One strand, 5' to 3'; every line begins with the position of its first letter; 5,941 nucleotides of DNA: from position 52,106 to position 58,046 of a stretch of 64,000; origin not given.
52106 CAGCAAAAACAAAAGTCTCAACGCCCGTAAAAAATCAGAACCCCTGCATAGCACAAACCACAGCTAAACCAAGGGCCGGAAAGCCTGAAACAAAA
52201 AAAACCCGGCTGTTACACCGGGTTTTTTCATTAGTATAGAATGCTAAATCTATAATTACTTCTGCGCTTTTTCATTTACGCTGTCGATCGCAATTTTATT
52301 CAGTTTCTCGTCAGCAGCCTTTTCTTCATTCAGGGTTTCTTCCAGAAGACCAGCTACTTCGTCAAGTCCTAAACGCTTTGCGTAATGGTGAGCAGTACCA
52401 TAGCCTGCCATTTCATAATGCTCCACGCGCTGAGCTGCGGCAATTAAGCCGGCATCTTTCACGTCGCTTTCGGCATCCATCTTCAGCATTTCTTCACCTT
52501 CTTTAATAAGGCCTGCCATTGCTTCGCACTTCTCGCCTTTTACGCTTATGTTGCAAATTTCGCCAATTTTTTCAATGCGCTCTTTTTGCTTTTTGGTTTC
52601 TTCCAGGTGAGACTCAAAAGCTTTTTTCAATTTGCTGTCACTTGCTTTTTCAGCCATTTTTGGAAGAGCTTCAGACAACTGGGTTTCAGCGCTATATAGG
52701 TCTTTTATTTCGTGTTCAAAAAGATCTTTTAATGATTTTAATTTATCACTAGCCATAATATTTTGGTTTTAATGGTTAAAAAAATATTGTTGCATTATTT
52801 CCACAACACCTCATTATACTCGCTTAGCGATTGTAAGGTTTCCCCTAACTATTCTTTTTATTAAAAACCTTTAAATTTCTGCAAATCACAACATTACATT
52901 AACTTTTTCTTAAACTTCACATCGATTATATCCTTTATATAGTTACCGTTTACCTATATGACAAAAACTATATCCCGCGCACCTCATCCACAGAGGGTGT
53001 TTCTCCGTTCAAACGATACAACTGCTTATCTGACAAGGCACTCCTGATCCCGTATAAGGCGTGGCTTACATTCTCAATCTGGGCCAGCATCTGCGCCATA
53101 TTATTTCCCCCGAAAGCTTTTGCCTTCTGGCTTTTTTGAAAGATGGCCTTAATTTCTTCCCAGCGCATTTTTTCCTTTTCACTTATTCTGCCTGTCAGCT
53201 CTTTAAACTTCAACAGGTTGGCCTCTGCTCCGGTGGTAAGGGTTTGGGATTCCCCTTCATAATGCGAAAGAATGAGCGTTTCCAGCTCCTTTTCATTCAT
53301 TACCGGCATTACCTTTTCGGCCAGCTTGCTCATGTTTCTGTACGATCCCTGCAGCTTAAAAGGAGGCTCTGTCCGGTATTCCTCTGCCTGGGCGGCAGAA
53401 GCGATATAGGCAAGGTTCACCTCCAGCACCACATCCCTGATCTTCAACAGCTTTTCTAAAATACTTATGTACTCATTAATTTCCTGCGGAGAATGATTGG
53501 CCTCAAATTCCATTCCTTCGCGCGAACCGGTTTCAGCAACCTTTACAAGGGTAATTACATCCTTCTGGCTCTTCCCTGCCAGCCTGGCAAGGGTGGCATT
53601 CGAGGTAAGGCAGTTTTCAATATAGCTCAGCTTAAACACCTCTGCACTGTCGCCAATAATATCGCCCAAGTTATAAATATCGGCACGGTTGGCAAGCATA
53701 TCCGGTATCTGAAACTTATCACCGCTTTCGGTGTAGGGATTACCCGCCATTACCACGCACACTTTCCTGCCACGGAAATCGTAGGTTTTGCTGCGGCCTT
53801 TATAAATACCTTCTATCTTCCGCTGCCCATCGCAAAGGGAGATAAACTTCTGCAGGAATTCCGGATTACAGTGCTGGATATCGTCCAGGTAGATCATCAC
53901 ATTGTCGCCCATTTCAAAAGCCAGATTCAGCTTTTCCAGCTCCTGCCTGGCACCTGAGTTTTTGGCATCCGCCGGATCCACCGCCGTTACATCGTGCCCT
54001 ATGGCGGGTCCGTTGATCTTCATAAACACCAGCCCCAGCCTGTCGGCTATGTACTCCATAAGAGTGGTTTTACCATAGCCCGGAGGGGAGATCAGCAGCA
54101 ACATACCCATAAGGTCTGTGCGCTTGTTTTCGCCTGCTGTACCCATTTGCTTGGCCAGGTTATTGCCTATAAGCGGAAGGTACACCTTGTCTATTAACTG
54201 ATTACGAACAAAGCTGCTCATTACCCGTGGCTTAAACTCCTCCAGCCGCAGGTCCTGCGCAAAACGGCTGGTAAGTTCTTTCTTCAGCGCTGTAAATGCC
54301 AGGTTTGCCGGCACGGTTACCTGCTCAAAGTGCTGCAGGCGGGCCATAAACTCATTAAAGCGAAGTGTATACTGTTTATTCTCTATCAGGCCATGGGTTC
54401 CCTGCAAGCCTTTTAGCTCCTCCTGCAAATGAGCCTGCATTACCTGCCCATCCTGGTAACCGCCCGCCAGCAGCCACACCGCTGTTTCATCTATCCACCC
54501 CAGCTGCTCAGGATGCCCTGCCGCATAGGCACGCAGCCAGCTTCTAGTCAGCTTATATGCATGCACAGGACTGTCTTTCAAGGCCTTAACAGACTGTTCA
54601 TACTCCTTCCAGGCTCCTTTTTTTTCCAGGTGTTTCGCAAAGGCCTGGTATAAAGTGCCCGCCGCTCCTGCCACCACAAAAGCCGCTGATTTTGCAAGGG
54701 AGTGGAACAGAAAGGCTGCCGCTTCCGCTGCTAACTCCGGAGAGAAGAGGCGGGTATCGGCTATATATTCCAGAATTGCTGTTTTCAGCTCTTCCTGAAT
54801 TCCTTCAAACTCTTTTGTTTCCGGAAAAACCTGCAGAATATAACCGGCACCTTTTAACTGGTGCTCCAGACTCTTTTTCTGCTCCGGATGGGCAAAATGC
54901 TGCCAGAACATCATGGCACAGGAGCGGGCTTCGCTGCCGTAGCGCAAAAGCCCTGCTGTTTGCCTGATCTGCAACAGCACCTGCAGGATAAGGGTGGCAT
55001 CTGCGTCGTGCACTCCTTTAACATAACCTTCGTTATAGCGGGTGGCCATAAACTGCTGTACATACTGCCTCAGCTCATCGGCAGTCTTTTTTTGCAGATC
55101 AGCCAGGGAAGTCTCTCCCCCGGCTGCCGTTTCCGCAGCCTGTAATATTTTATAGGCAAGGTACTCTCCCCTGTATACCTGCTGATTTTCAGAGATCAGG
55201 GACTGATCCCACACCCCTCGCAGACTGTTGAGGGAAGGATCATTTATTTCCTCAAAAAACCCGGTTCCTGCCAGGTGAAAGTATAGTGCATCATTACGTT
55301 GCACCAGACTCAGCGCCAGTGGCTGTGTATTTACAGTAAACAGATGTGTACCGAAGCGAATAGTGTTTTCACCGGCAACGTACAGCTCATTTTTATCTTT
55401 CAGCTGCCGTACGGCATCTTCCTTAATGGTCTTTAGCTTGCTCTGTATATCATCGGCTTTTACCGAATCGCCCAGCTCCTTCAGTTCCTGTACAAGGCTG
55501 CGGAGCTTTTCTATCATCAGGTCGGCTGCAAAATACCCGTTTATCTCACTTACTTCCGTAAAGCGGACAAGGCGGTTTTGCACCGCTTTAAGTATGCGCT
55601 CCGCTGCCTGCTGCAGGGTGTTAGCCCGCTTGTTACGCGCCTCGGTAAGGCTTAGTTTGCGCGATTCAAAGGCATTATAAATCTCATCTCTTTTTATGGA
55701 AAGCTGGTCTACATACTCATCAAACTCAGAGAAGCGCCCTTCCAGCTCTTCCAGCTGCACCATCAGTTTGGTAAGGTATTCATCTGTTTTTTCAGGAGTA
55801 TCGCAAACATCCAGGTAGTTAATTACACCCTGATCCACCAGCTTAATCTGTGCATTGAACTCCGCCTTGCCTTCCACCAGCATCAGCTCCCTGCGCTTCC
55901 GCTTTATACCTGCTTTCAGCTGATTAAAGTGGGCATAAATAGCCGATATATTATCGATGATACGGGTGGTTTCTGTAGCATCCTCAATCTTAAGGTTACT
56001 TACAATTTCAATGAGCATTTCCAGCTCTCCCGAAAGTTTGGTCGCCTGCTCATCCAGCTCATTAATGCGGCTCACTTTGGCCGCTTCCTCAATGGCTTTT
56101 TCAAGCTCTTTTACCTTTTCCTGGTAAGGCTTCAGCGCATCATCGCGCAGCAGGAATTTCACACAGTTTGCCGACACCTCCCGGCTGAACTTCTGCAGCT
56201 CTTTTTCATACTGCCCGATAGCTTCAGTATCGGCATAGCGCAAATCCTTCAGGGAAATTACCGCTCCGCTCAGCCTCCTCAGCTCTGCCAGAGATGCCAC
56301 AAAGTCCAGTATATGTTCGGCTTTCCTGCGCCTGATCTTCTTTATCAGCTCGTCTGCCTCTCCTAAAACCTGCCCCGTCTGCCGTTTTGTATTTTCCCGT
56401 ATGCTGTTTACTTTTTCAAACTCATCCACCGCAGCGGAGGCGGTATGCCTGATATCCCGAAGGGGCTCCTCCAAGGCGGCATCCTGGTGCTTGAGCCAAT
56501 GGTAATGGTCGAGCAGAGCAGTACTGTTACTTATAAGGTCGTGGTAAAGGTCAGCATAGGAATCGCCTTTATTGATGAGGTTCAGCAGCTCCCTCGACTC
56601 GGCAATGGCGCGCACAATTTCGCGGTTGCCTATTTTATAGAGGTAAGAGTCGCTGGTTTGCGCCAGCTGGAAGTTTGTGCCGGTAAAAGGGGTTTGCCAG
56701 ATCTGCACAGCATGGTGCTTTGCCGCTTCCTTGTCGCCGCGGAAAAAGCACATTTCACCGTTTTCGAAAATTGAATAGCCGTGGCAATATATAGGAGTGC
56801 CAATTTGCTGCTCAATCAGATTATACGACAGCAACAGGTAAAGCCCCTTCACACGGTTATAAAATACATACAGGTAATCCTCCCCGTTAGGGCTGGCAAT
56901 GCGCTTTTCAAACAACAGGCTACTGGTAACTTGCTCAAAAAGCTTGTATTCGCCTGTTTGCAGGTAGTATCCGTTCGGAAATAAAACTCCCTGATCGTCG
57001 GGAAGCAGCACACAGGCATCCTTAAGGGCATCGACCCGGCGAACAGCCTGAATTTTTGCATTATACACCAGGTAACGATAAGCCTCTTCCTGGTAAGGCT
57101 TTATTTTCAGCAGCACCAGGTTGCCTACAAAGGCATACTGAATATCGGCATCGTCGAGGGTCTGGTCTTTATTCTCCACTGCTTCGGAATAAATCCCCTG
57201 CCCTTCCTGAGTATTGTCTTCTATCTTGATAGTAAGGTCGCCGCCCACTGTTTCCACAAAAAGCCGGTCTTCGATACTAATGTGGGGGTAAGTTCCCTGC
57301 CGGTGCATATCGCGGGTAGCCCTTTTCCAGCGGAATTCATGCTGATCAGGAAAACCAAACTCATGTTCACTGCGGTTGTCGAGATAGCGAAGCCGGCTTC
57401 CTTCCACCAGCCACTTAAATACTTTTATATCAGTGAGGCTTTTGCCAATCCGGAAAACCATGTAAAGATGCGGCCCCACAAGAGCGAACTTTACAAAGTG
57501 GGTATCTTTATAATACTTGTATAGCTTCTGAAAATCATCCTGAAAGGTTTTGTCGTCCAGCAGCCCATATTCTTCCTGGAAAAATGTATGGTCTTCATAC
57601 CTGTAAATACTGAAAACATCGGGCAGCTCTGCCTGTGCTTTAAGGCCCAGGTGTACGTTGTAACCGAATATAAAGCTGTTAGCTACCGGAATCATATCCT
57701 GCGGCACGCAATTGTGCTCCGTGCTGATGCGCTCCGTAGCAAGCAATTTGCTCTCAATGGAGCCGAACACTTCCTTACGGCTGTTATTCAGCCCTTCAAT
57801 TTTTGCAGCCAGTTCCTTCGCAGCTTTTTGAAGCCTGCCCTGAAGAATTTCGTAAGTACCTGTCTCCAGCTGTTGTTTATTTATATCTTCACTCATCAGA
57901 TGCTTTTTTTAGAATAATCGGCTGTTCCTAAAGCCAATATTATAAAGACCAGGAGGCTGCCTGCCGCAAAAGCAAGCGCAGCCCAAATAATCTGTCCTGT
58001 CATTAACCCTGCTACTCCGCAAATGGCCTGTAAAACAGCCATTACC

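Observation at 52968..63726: Candidate novel membrane-remodelling or envelope-stress system (PspA, NfeD, flotillin, giant MoxR-type ATPase, cI-like repressor)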

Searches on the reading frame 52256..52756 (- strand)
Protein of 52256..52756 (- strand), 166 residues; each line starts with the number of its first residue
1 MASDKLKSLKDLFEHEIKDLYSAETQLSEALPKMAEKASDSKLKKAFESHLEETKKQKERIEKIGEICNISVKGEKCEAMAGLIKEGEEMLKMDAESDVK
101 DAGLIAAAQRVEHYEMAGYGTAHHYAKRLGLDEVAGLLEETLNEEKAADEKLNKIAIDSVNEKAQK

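Call 3: search_protein_families(library=pfam, proteins=[window:52256-52756:-], max_evalue=0.01)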
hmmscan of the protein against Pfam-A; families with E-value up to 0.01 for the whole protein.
window:52256-52756:- (166 aa): 1 family
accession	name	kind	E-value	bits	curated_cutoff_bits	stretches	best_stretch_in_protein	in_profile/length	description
PF05974.18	DUF892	-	3.3e-55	186.9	23.7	1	9-164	2-158/159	Domain of unknown function (DUF892)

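Call 4: search_protein_families(library=ncbifam, proteins=[window:52256-52756:-], max_evalue=0.01)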
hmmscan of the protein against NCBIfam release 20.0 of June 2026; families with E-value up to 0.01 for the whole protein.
window:52256-52756:- (166 aa): 1 family
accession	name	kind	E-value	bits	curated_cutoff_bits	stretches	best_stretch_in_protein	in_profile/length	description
NF011854.0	PRK15326.1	equivalog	0.0037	17.9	96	1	23-54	23-54/80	type III secretion system needle complex protein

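Call 9: search_protein_families(library=padloc, proteins=[window:52256-52756:-], max_evalue=0.01)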
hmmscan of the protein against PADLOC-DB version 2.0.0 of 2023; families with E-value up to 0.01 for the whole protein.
window:52256-52756:- (166 aa): 0 families

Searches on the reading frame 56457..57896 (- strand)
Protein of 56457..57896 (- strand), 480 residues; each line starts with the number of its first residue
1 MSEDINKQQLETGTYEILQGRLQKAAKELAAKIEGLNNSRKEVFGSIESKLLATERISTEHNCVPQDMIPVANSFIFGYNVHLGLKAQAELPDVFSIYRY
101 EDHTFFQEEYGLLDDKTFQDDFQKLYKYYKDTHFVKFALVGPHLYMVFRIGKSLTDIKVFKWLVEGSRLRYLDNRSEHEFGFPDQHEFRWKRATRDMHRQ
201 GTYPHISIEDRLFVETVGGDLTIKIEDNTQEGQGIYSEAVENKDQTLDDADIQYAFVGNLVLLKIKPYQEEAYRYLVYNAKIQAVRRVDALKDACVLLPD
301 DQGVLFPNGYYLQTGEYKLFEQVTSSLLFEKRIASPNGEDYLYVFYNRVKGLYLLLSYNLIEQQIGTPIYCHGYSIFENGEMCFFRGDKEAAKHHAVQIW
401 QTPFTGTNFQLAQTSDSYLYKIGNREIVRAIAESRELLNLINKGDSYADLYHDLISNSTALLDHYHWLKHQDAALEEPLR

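Call 85: search_protein_representatives(protein=window:56457-57896:-)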
Query: 480 residues. Proteins with E-value up to 0.001 (for the whole library): 730; up to 1e-10: 546; up to 1e-30: 261. The best 150 are listed.
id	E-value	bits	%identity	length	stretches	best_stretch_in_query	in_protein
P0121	6.5e-193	658.3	57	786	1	3-480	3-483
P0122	1.9e-179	613.9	57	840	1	9-479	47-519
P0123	1.8e-176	604.1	54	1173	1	8-472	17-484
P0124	3.5e-172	590.0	54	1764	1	7-479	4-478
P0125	1.6e-166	571.3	53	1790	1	4-471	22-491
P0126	4.5e-165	566.5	53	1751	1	10-473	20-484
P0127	1.0e-162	558.7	53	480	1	8-450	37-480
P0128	2.5e-161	554.2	49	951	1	8-479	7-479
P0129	3.3e-160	550.5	50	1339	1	8-472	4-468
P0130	3.3e-160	550.5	48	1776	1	11-479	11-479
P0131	6.4e-160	549.5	50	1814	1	9-472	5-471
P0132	4.7e-159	546.7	52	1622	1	10-472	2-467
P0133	7.0e-159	546.1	53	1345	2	165-475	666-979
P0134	7.8e-151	519.6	48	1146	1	8-474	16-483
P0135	1.7e-150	518.5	49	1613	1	8-470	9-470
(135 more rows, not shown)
